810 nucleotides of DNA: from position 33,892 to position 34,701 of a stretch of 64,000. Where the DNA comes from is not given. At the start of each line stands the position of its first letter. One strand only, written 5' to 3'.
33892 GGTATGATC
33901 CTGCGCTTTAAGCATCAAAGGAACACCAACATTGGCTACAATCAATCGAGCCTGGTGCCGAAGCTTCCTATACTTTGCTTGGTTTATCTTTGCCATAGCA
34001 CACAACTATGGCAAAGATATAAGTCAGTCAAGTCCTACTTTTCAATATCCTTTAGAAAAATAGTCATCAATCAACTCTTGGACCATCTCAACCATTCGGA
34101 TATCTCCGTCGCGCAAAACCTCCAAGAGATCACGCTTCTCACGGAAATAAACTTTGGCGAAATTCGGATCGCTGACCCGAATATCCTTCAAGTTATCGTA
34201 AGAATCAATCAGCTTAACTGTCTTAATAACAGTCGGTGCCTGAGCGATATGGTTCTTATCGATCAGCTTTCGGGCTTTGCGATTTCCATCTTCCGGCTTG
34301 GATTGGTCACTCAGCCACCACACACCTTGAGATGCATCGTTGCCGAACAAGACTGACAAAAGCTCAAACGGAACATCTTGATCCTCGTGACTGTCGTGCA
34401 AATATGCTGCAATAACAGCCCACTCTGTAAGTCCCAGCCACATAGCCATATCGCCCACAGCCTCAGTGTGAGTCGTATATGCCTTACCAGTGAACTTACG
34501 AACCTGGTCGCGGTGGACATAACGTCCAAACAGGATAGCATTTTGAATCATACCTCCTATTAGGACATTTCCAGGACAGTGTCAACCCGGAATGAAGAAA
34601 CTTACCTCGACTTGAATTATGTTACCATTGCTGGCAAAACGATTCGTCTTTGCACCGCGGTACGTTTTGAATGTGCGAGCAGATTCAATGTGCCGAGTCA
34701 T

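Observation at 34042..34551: Phage-encoded SpoT/Mesh1-like HD hydrolase (small alarmone hydrolase candidate)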

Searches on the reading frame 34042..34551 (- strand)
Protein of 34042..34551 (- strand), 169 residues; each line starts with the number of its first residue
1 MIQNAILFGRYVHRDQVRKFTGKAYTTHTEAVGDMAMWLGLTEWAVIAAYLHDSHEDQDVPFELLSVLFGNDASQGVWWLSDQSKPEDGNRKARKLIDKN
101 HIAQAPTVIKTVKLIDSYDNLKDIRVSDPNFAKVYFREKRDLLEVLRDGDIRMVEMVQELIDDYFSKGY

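Call 3: search_protein_families(library=pfam, proteins=[window:34045-34551:-], max_evalue=10)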
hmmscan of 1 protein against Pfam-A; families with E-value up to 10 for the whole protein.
window:34045-34551:- (169 aa): 2 families
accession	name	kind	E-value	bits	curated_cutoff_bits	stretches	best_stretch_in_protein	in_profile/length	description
PF13328.12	HD_4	-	0.00034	20.8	27.2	1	8-74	4-68/156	HD domain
PF01966.28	HD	-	0.0017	19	22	1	27-120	3-115/116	HD domain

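Call 4: search_protein_families(library=phrogs, proteins=[window:34045-34551:-], max_evalue=1)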
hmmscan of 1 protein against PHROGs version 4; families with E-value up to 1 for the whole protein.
window:34045-34551:- (169 aa): 2 families
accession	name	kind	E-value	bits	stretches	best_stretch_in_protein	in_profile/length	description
phrog_990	-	other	1.7e-24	87.8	1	2-151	155-300/374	metal-dependent phosphohydrolase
phrog_32047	-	other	4.9e-07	30.3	2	16-73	40-98/301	phosphohydrolase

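Call 5: search_protein_families(library=ncbifam, proteins=[window:34045-34551:-], max_evalue=10)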
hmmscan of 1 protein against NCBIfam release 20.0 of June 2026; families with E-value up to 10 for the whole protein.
window:34045-34551:- (169 aa): 4 families
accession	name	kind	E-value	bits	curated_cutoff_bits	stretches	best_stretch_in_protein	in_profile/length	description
TIGR00691.1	spoT_relA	subfamily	5.9e-08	31.5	499.2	1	7-130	3-128/687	RelA/SpoT family protein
NF008303.0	PRK11092.1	equivalog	2.4e-05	22.7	947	1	2-92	23-112/702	bifunctional GTP diphosphokinase/guanosine-3',5'-bis pyrophosphate 3'-pyrophosphohydrolase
TIGR01293.1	Kv_beta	subfamily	0.065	12.3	365.4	1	39-104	202-261/319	voltage-dependent potassium channel subunit beta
NF041846.1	blaBIM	exception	0.14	11.3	535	1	65-113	91-139/245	BIM family subclass B1 metallo-beta-lactamase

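Call 6: search_solved_structures(query=window:34045-34551:-, max_evalue=10, show_alignments=3)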
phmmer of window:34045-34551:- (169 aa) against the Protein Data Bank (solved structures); distinct sequences matched with E-value up to 10: 23.
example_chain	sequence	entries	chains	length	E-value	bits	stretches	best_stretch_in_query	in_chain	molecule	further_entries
3nqw_A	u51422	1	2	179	3.4e-10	43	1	6-141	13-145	CG11900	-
7qoe_A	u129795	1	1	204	5.8e-10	42.3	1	4-127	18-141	HDc domain-containing protein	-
8fr8_I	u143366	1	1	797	1.3e-08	37.9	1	3-147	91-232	GTP pyrophosphokinase RelA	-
5xnx_A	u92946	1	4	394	1.2e-06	31.5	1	9-147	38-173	Bifunctional (p)ppGpp synthase/hydrolase RelA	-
4yf1_A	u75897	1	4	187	5.3e-06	29.4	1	12-142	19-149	Lmo0812 protein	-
6s2t_A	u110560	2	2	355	3.9e-05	26.6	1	3-139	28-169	(P)ppGpp synthetase I, SpoT/RelA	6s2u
7ohg_A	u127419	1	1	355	3.9e-05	26.6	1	3-139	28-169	Guanosine-3',5'-bis(Diphosphate) 3'-pyrophosphohydrolase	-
6s2v_A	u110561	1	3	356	3.9e-05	26.5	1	3-139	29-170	(P)ppGpp synthetase I, SpoT/RelA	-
3nr1_A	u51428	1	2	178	4.2e-05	26.4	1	6-130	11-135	HD domain-containing protein 3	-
5vxa_A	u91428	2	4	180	0.00042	23.2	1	6-130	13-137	Guanosine-3',5'-bis(diphosphate) 3'-pyrophosphohydrolase MESH1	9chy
8acu_A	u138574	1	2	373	0.00051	22.9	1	2-124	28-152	GTP pyrophosphokinase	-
6yxa_A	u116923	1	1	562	0.00086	22.2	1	2-124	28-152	GTP pyrophosphokinase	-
7qps_A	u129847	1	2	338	0.0018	21.1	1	6-132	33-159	ACT domain protein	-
1vj7_A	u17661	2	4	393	0.0024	20.7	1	3-122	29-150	Bifunctional RELA/SPOT | Bifunctional (p)ppGpp synthase/hydrolase RelA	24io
7qpr_A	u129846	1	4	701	0.0044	19.9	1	6-131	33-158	ACT domain protein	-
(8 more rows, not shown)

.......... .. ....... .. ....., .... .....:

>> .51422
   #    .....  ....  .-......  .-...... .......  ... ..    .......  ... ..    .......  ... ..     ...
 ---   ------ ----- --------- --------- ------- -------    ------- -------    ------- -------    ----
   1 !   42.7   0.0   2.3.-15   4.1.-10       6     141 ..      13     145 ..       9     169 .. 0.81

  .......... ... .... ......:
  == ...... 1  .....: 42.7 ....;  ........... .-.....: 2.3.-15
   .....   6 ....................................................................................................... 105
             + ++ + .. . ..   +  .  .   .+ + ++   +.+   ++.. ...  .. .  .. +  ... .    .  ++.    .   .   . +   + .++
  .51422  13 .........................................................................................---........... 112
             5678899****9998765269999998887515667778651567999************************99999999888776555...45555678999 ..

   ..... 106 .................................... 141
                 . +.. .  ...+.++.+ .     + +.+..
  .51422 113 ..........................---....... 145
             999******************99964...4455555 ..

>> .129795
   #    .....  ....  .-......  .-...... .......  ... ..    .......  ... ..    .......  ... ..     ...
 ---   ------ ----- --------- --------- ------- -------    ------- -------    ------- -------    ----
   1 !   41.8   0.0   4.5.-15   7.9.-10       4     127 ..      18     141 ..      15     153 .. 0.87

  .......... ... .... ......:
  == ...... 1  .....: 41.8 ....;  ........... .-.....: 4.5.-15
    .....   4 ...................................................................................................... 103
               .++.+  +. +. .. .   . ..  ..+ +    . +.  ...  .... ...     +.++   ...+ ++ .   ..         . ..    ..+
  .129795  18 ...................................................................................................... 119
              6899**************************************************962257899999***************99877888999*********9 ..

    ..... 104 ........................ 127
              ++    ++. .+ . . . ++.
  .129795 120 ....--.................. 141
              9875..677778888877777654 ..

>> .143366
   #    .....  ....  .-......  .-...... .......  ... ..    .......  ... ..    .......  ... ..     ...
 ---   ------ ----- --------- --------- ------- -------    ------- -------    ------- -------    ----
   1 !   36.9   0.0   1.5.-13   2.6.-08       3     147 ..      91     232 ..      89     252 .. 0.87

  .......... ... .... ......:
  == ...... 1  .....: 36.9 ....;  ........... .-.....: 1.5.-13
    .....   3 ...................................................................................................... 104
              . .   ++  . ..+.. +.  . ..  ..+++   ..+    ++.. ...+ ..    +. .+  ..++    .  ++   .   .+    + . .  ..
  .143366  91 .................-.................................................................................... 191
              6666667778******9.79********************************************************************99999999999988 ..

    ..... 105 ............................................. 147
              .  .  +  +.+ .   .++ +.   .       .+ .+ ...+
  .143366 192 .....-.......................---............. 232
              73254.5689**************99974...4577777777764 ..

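Call 9: search_dna_similar(query=window:34045-34551:-, collection=phages, mode=protein, max_rows=40, max_evalue=0.001)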
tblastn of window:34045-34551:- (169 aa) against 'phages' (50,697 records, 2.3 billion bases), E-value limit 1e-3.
Records with a match: 129; places in all: 130; records where one place covers at least 80% of the query: 111.
Best place of each record, by identity: <60% 129.
By first word of the organism name: Erwinia 44; Pseudomonas 16; Rhizobium 13; Dickeya 8; Serratia 6; Salmonella 5; Klebsiella 5; Escherichia 4; Bacteriophage 4; Agrobacterium 3; and 14 more.
By host as written in the record: Erwinia amylovora 39; - 15; Klebsiella pneumoniae 9; Dickeya solani MK10 6; Pseudomonas aeruginosa 4; Rhizogenic Agrobacterium biovar 1 ST15.13/095 3; Salmonella enterica subsp. enterica serovar Typhimurium strain LT2 2; Pseudomonas syringae actinidae 2; and 41 more.
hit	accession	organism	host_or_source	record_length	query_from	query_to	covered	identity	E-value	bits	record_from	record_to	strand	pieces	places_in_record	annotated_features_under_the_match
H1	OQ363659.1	Pseudomonas phage D6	Pseudomonas syringae pv. tomato str. ...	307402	16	168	91%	40.5%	2e-25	107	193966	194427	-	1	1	HD domain-containing protein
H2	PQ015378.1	Pseudomonas phage RVTF4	Pseudomonas sp.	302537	16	167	90%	40.0%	9e-22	96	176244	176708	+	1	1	phosphohydrolase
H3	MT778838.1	Rhizobium phage V1VFA-S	-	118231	16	159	85%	41.4%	4e-26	108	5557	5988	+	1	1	bifunctional (p)ppGpp synthetase/guanosine-3',5'-bis(diphosphate) ...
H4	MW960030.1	Rhizobium phage RHph_X66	R. phaseoli sv. phaseoli INC 2-5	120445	16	159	85%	41.4%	1e-25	107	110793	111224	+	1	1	putative metal-dependent phosphohydrolase protein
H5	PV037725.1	Pseudomonas phage Viktualia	Pseudomonas syringae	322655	2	147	86%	39.6%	5e-20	91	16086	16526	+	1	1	metal-dependent phosphohydrolase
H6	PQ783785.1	Escherichia phage PDP46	Escherichia coli HS(pFamp)R (ATCC ...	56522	8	149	84%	39.4%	7e-22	97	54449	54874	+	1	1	RelA/SpoT family (p)ppGpp synthetase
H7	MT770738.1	Rhizobium phage B1VFA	Rhizobium leguminosarum VF39SM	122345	2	150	88%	37.5%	2e-19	90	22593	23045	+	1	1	bifunctional (p)ppGpp synthetase/guanosine-3',5'-bis(diphosphate) ...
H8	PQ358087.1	Phage TPWB-08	Tabanus par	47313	1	148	88%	37.7%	1e-17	85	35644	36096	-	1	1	phosphohydrolase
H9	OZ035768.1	Sashavirus 536P12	-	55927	8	148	83%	39.0%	2e-21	95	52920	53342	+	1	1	record has no annotation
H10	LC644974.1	Komagataeibacter phage phiKM1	Komagataeibacter maltaceti NBRC 14815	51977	15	150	80%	40.4%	1e-24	104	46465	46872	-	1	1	(p)ppGpp synthetase, RelA/SpoT family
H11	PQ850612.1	Escherichia phage KarinMuster_Bas82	Escherichia coli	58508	8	149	84%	38.7%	2e-21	96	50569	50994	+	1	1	metal-dependent phosphohydrolase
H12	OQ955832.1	Escherichia phage vB_EcoS_PJ16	Multidrug resistant Escherichia coli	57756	8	149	84%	38.7%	2e-21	96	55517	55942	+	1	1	PJ16_095: polyphosphate hydrolase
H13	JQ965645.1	Salmonella phage SSU5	Salmonella enterica subsp. enterica ...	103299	2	149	88%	37.1%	8e-20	91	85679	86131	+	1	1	putative guanosine polyphosphate pyrophospho hydrolase/synthetase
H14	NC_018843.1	Salmonella phage SSU5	Salmonella enterica subsp. enterica ...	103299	2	149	88%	37.1%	8e-20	91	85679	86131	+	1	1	metal-dependent phosphohydrolase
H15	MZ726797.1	Escherichia phage vB_EcoS_AVIO78A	Escherichia coli O78 Strain ECL23026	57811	8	149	84%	38.0%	2e-20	93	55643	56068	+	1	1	hypothetical protein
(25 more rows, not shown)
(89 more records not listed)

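Call 10: find_homologous_proteins(query=window:34045-34551:-)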
Query window:34045-34551:- (169 aa): 99 proteins with E <= 0.001 among 113 candidates.
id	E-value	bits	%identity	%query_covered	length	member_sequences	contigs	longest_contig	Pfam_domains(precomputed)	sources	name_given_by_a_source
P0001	7.5e-98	343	91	99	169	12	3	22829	PF13328.13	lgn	-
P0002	1.5e-93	329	88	99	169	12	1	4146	PF13328.13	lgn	-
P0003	8.2e-91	320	84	100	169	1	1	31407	-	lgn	-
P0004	5.3e-89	314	83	99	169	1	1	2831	PF13328.13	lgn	-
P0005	2.2e-83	296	79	99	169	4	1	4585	PF13328.13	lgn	-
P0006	4.6e-81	288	79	100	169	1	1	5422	PF13328.13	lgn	-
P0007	3.9e-80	285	79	99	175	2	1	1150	PF13328.13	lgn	-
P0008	2.9e-78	279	76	100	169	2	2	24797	PF13328.13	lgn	-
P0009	4.8e-77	275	74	99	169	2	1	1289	PF13328.13,PF01966.29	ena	-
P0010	2.0e-71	257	72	99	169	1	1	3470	PF13328.13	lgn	-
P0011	4.4e-66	240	70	100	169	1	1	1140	PF13328.13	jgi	jgi:(p)ppGpp synthase/HD superfamily hydrolase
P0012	5.1e-64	233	68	99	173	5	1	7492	PF13328.13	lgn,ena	-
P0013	5.9e-64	233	68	99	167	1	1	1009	PF13328.13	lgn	-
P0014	6.7e-64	232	66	99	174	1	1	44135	PF13328.13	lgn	-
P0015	1.4e-63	231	65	99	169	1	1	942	PF13328.13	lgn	-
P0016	1.2e-62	228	64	99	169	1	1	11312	PF13328.13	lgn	-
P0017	7.1e-62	226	66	99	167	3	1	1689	PF13328.13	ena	-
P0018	1.8e-61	225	65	99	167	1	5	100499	PF13328.13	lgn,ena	-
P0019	3.5e-60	220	66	98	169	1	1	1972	PF13328.13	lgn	-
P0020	8.9e-60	219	64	99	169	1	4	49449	PF13328.13,PF01966.29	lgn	-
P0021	2.4e-55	205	62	98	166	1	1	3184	PF13328.13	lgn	-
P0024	5.6e-34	135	43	99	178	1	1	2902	PF13328.13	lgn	-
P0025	1.8e-33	133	47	91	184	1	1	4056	PF13328.13,PF01966.29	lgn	-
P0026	9.1e-33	131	45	97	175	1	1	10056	PF13328.13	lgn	-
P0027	2.0e-32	130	44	95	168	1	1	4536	PF13328.13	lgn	-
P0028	3.0e-32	129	44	95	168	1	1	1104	PF13328.13,PF01966.29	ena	-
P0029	2.1e-31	127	43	96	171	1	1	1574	PF13328.13,PF01966.29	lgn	-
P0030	3.7e-31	126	43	96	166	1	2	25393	PF13328.13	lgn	-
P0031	3.8e-31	126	44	98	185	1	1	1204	PF13328.13,PF01966.29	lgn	-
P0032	4.5e-31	126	42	96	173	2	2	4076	PF13328.13,PF01966.29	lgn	-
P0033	6.1e-31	125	46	89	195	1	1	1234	PF13328.13,PF01966.29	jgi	jgi:(p)ppGpp synthase/HD superfamily hydrolase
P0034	1.5e-30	124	43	95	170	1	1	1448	PF13328.13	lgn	-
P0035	1.5e-30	124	45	89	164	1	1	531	PF13328.13,PF01966.29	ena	-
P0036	2.8e-30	123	50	80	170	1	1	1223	PF13328.13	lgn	-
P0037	3.8e-30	123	43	95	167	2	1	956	PF13328.13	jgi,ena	jgi:(p)ppGpp synthase/HD superfamily hydrolase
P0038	5.8e-30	122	48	88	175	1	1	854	PF13328.13,PF01966.29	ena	-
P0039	5.9e-30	122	44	98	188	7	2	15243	PF13328.13,PF01966.29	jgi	jgi:(p)ppGpp synthase/HD superfamily hydrolase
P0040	9.3e-30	121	46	91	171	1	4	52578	PF13328.13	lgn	-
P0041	1.0e-29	121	41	96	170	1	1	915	PF13328.13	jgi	-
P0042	1.1e-29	121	43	95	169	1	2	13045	PF13328.13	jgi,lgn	jgi:(p)ppGpp synthase/HD superfamily hydrolase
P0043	1.1e-29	121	43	95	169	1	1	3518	PF13328.13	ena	-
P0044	1.2e-29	121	44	95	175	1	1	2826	PF13328.13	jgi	jgi:(p)ppGpp synthase/HD superfamily hydrolase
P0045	1.7e-29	121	44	95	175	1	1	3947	PF13328.13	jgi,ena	-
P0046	1.7e-29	121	44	95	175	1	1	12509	PF13328.13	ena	-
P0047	2.0e-29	120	44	95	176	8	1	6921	PF13328.13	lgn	-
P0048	2.0e-29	120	45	84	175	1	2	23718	PF13328.13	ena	-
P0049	2.1e-29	120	47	89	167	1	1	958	PF13328.13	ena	-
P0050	2.7e-29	120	43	95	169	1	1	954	PF13328.13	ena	-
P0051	6.4e-29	119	44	97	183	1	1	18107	PF13328.13,PF01966.29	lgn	-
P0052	7.4e-29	118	45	88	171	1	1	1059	PF13328.13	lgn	-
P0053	7.6e-29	118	47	89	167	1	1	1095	PF13328.13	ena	-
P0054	1.0e-28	118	47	91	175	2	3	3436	PF13328.13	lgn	-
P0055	1.3e-28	118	46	86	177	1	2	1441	PF13328.13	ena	-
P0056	1.6e-28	117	44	93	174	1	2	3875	PF13328.13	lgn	-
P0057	1.7e-28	117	49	81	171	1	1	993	PF13328.13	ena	-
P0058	2.6e-28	117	44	93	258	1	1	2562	PF13328.13,PF01966.29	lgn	-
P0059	3.2e-28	116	45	88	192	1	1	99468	PF13328.13,PF01966.29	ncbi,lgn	ncbi:MAG TPA: HD domain-containing protein [Balneolaceae bacterium]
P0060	3.3e-28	116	43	86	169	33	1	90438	PF13328.13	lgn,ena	-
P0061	6.6e-28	115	45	86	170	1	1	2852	PF13328.13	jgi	jgi:(p)ppGpp synthase/HD superfamily hydrolase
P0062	1.2e-27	115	45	86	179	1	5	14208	PF13328.13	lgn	-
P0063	1.6e-27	114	44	91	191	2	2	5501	PF13328.13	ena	-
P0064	1.6e-27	114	44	88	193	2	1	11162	PF13328.13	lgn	-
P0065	1.8e-27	114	43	89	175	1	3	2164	PF13328.13,PF01966.29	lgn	-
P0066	1.9e-27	114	43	88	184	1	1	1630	PF13328.13,PF01966.29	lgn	-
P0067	2.0e-27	114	43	92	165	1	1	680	PF13328.13,PF01966.29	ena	-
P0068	2.3e-27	114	48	79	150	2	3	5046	PF13328.13,PF01966.29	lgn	-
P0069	2.6e-27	113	42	91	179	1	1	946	PF13328.13,PF01966.29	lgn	-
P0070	2.8e-27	113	44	88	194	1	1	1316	PF13328.13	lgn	-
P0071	3.0e-27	113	42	91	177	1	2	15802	PF13328.13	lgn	-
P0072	3.0e-27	113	45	89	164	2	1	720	PF13328.13,PF01966.29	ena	-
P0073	3.1e-27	113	43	92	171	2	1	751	PF13328.13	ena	-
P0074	3.4e-27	113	40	98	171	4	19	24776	PF13328.13,PF01966.29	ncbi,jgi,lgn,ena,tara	jgi:(p)ppGpp synthase/HD superfamily hydrolase|tara:strand:- start:1159 stop:1674 length:516 start_c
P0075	4.6e-27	113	44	89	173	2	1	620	PF13328.13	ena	-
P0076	8.4e-27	112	44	87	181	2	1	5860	PF13328.13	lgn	-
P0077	1.1e-26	111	41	98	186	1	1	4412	PF13328.13,PF01966.29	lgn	-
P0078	2.1e-26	110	42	96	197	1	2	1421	PF13328.13,PF01966.29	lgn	-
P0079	2.9e-26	110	45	89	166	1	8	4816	PF13328.13,PF01966.29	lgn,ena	-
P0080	4.7e-26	109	44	88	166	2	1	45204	PF13328.13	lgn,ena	-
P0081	4.9e-26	109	42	92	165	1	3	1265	PF13328.13,PF01966.29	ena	-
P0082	7.4e-26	109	44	86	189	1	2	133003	PF13328.13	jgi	jgi:guanosine-3',5'-bis(diphosphate) 3'-pyrophosphohydrolase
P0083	1.1e-25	108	44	89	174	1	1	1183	PF13328.13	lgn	-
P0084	1.3e-25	108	39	95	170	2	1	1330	PF13328.13,PF01966.29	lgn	-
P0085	3.4e-25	107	42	94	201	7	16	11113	PF13328.13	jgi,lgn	jgi:(p)ppGpp synthase/HD superfamily hydrolase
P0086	4.3e-25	106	41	91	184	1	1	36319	PF13328.13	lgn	-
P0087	1.8e-24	104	43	89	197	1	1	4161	PF13328.13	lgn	-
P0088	9.1e-24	102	41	86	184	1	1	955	PF13328.13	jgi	jgi:(p)ppGpp synthase/HD superfamily hydrolase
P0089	2.5e-23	100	41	93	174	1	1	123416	PF13328.13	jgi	jgi:(p)ppGpp synthase/HD superfamily hydrolase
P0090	4.8e-23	100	48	69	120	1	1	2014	PF13328.13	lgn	-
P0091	1.3e-22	98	41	82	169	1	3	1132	PF13328.13,PF01966.29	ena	-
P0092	4.4e-22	96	35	96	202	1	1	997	PF13328.13,PF01966.29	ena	-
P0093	3.0e-21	94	36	92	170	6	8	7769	PF13328.13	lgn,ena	-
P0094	3.4e-21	93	41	89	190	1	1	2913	PF13328.13,PF01966.29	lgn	-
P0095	1.1e-20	92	40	89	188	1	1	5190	PF13328.13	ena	-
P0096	1.3e-20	92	45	69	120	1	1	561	PF13328.13,PF01966.29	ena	-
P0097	8.9e-18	82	36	86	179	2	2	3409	PF13328.13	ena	-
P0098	1.9e-16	78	34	89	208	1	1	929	PF13328.13,PF01966.29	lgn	-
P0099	1.5e-15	75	37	69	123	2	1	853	PF13328.13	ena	-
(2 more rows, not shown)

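Call 16: get_annotated_region(hit=H13, flank=4000)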
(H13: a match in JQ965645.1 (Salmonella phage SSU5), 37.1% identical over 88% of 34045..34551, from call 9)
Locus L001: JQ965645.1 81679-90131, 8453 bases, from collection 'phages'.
description: Salmonella phage SSU5, complete genome.
organism: Salmonella phage SSU5 (NCBI taxid 1177632)
taxonomy: Viruses; Duplodnaviria; Heunggongvirae; Uroviricota; Caudoviricetes
host: Salmonella enterica subsp. enterica serovar Typhimurium strain LT2; source: -; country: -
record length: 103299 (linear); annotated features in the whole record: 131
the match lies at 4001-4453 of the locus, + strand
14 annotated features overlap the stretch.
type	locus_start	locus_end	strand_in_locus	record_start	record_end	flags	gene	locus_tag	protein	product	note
CDS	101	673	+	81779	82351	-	-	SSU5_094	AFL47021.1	hypothetical protein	-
CDS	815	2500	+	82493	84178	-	-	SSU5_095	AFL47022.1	putative DNA modification methylase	-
CDS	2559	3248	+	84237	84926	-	-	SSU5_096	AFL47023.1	hypothetical protein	-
CDS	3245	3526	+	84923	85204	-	-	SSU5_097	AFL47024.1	putative Eaa protein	-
CDS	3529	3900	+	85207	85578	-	-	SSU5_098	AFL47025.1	hypothetical protein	-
CDS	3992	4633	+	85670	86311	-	-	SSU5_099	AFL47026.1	putative guanosine polyphosphate pyrophospho hydrolase/synthetase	-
CDS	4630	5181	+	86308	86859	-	-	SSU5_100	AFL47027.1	hypothetical protein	-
CDS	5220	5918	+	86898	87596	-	-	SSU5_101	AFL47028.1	hypothetical protein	-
CDS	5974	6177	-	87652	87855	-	-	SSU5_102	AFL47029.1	putative selenium-binding protein YdfZ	-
CDS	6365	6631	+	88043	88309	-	-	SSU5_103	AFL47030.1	hypothetical protein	-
CDS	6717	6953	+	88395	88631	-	-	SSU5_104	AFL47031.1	hypothetical protein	-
CDS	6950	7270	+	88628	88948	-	-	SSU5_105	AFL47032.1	hypothetical protein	-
CDS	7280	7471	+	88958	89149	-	-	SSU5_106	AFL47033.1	hypothetical protein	-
CDS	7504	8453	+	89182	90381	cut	-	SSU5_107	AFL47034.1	hypothetical protein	-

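Call 17: get_annotated_region(hit=H1, flank=4000)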
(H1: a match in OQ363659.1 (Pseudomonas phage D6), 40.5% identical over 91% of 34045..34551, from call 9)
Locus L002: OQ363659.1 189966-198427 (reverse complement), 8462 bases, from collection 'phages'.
description: Pseudomonas phage D6, complete genome.
organism: Pseudomonas phage D6 (NCBI taxid 3025445)
taxonomy: Viruses; Duplodnaviria; Heunggongvirae; Uroviricota; Caudoviricetes
host: Pseudomonas syringae pv. tomato str. DC3000; source: -; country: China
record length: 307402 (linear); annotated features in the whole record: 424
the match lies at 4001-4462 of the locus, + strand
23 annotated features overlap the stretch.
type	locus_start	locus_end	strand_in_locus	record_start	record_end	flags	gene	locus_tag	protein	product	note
CDS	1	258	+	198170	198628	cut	-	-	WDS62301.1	hypothetical protein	-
CDS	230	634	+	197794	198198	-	-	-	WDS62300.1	hypothetical protein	-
CDS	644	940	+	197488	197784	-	-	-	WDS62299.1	hypothetical protein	-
CDS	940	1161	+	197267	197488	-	-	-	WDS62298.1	hypothetical protein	-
CDS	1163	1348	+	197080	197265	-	-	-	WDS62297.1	hypothetical protein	-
CDS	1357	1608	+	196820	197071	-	-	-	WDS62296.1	hypothetical protein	-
CDS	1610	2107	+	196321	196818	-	-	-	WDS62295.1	hypothetical protein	-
CDS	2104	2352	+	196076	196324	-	-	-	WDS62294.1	hypothetical protein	-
CDS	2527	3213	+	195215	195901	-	-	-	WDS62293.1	hypothetical protein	-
CDS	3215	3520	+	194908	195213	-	-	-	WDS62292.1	hypothetical protein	-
CDS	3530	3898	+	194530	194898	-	-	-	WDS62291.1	hypothetical protein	-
CDS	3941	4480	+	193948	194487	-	-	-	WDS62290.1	HD domain-containing protein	-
CDS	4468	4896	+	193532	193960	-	-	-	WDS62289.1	hypothetical protein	-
CDS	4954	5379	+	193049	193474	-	-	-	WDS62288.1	hypothetical protein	-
CDS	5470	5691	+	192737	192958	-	-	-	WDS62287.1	hypothetical protein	-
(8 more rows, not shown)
